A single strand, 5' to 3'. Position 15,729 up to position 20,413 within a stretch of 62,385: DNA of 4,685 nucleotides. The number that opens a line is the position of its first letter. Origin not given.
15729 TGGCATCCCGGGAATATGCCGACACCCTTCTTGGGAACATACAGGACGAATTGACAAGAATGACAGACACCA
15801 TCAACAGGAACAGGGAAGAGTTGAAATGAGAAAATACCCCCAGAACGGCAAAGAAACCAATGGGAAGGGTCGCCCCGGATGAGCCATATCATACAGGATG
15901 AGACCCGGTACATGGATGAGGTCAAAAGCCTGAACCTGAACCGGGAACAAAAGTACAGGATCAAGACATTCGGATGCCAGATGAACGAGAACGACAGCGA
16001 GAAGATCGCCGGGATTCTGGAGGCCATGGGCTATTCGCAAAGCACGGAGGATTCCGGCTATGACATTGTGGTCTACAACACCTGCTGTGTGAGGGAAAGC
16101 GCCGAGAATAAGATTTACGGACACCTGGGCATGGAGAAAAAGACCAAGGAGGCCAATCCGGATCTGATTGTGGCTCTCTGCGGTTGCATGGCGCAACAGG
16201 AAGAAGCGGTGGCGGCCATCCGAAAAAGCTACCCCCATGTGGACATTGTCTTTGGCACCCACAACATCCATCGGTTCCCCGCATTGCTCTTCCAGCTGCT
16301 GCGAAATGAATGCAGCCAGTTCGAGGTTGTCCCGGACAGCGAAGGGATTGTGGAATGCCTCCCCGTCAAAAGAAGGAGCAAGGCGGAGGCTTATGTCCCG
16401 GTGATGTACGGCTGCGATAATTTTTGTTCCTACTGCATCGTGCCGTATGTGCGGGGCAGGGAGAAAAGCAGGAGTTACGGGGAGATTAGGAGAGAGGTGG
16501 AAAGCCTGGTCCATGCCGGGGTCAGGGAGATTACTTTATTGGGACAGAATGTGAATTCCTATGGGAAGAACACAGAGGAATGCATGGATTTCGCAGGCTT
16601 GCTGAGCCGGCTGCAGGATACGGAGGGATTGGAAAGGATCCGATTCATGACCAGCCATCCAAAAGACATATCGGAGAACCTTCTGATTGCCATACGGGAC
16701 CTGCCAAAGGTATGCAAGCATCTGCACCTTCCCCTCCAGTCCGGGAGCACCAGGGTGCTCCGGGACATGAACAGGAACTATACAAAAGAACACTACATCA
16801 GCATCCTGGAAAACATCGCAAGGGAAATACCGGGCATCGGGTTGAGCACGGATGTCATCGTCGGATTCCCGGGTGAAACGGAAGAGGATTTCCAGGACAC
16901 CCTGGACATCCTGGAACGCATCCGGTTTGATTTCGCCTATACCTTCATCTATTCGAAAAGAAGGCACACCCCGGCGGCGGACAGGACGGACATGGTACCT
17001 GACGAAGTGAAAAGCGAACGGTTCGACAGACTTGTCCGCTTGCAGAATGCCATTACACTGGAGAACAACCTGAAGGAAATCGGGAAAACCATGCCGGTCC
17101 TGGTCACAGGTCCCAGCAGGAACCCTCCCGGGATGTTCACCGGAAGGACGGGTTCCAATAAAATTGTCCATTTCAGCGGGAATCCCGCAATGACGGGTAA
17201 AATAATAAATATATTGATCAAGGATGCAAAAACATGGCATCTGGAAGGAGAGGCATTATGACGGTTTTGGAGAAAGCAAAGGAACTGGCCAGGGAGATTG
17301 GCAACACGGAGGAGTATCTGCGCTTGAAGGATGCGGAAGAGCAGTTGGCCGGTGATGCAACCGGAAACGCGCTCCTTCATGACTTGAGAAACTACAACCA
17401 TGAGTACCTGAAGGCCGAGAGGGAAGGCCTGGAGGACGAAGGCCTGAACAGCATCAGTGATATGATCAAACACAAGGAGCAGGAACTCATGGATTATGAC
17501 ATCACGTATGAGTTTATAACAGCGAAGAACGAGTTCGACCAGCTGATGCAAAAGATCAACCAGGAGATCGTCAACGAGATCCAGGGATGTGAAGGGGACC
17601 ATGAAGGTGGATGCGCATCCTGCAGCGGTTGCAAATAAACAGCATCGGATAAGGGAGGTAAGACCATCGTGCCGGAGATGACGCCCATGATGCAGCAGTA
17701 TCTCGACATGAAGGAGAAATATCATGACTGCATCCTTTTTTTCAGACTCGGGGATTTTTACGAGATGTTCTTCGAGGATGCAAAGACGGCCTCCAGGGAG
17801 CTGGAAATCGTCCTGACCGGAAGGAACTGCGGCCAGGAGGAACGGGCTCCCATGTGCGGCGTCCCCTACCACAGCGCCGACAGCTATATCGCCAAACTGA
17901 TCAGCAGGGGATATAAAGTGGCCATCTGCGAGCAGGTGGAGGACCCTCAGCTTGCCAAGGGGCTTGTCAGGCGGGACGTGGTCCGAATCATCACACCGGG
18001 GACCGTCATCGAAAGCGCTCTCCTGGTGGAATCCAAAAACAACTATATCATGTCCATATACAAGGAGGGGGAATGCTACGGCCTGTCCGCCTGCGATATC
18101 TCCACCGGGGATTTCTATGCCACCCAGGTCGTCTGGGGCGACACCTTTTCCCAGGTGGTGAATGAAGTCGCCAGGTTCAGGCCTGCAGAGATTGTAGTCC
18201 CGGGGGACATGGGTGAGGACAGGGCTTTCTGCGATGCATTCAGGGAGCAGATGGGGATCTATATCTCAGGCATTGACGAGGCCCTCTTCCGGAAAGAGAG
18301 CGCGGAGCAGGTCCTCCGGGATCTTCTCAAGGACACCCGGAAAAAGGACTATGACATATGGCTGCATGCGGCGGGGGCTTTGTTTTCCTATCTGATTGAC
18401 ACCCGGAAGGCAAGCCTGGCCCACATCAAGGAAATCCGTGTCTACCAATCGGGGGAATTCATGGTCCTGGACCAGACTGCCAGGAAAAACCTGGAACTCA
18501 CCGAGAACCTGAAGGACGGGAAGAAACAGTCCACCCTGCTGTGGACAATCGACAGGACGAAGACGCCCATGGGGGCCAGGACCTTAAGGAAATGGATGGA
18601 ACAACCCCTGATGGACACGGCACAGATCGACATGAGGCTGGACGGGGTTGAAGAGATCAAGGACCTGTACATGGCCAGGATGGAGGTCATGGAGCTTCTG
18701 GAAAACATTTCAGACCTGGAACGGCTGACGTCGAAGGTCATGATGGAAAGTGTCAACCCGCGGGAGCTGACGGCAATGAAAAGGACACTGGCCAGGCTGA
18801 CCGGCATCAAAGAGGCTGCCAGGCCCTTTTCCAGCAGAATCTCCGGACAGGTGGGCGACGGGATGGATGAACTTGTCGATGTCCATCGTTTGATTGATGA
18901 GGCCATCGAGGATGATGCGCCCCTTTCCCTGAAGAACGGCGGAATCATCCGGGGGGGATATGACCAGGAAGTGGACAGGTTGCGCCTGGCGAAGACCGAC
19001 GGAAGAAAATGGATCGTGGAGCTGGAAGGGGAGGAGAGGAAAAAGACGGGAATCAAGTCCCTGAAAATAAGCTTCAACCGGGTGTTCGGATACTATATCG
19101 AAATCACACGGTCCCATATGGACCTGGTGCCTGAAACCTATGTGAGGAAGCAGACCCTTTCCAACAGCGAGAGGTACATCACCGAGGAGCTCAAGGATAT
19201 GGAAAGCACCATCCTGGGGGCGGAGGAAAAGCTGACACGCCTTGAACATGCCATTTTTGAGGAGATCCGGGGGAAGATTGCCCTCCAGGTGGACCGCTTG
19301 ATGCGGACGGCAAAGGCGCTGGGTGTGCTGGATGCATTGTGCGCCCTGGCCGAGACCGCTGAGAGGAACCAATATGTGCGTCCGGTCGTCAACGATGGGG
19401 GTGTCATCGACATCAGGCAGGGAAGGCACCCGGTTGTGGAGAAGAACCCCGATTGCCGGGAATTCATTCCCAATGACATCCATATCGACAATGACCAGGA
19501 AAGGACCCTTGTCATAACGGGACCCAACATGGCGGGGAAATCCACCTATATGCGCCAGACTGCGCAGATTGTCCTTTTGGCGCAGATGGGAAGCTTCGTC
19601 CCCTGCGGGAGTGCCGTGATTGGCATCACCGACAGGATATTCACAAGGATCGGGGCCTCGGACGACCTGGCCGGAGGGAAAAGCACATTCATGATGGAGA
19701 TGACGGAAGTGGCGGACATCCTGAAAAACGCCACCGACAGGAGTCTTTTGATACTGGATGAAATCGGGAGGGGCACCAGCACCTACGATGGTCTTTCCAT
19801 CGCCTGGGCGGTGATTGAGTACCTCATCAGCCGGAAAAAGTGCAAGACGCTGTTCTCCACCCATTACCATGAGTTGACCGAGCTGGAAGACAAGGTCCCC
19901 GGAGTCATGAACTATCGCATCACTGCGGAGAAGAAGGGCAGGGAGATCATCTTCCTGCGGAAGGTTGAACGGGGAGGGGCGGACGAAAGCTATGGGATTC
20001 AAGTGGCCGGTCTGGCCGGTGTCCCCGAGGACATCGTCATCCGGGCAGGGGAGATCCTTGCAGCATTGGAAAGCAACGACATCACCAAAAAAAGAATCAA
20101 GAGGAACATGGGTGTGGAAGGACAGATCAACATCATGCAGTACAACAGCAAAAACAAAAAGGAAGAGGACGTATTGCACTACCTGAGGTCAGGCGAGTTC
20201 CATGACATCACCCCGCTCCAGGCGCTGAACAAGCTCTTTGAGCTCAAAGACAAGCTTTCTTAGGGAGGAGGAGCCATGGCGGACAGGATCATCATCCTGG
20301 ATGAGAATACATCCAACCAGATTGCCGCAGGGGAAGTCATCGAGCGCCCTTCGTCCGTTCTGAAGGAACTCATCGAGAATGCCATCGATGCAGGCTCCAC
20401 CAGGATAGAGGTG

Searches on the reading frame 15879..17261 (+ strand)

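Call 38: search_protein_families(library=pfam, proteins=[window:15879-17261:+])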
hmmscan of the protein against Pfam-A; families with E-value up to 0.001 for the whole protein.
window:15879-17261:+ (460 aa): 3 families
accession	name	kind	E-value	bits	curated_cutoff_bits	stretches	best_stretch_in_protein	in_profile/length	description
PF04055.27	Radical_SAM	-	3.2e-28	99.4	29.5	1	174-343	2-164/166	Radical SAM superfamily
PF00919.26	UPF0004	-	3e-27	94.9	27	1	25-126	1-98/98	Uncharacterized protein family UPF0004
PF01938.26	TRAM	-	1.5e-11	44.4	21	1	399-460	2-61/61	TRAM domain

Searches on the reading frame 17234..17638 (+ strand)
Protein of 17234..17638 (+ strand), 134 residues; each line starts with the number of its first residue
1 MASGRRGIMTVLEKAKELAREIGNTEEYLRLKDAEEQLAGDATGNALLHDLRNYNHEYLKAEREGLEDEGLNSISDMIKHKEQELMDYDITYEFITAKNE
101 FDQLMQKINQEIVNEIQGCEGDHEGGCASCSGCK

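Call 38: search_protein_families(library=pfam, proteins=[window:17234-17638:+])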
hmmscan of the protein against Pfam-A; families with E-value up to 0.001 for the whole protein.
window:17234-17638:+ (134 aa): 1 family
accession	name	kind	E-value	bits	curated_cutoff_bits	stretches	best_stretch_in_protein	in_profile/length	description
PF06133.16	Com_YlbF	-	6.6e-17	62.3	23.9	1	11-116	1-104/105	Control of competence regulator ComK, YlbF/YmcA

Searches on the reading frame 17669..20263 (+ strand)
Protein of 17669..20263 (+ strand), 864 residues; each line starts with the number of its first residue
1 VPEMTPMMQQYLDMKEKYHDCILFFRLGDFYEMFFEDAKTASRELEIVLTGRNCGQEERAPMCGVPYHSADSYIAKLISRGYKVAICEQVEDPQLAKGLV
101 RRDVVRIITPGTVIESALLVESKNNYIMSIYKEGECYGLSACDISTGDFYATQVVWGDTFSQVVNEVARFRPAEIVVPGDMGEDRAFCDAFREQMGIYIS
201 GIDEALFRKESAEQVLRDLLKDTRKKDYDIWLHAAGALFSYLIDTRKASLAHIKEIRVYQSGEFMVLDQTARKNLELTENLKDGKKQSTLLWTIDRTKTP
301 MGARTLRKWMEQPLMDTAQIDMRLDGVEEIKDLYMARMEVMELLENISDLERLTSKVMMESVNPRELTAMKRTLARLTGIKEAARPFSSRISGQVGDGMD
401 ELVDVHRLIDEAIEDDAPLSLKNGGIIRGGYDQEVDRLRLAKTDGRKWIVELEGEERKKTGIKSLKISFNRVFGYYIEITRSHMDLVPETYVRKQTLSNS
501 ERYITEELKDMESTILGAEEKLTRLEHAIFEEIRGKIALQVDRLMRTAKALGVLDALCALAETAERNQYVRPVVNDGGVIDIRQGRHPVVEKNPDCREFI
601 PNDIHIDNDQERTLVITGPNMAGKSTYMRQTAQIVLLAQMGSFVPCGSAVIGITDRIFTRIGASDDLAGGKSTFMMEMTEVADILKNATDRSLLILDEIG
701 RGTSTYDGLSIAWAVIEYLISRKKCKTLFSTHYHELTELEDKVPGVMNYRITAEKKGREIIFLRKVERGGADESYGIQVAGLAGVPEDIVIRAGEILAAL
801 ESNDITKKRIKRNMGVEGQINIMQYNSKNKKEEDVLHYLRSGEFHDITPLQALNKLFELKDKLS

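Call 38: search_protein_families(library=pfam, proteins=[window:17669-20263:+])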
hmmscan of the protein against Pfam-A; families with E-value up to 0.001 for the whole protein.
window:17669-20263:+ (864 aa): 5 families
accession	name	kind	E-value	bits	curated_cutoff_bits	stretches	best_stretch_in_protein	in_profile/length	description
PF00488.27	MutS_V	-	3e-85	285.4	30.2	1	614-801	1-188/188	MutS domain V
PF01624.25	MutS_I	-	9e-50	168.1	20.6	1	5-116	1-112/113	MutS domain I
PF05192.23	MutS_III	-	4.7e-48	164.5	34.1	1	271-561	2-194/194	MutS domain III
PF05190.23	MutS_IV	-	8.4e-29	100.1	22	1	430-521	1-92/92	MutS family domain IV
PF05188.22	MutS_II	-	1.3e-18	68.1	25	1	125-254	1-133/133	MutS domain II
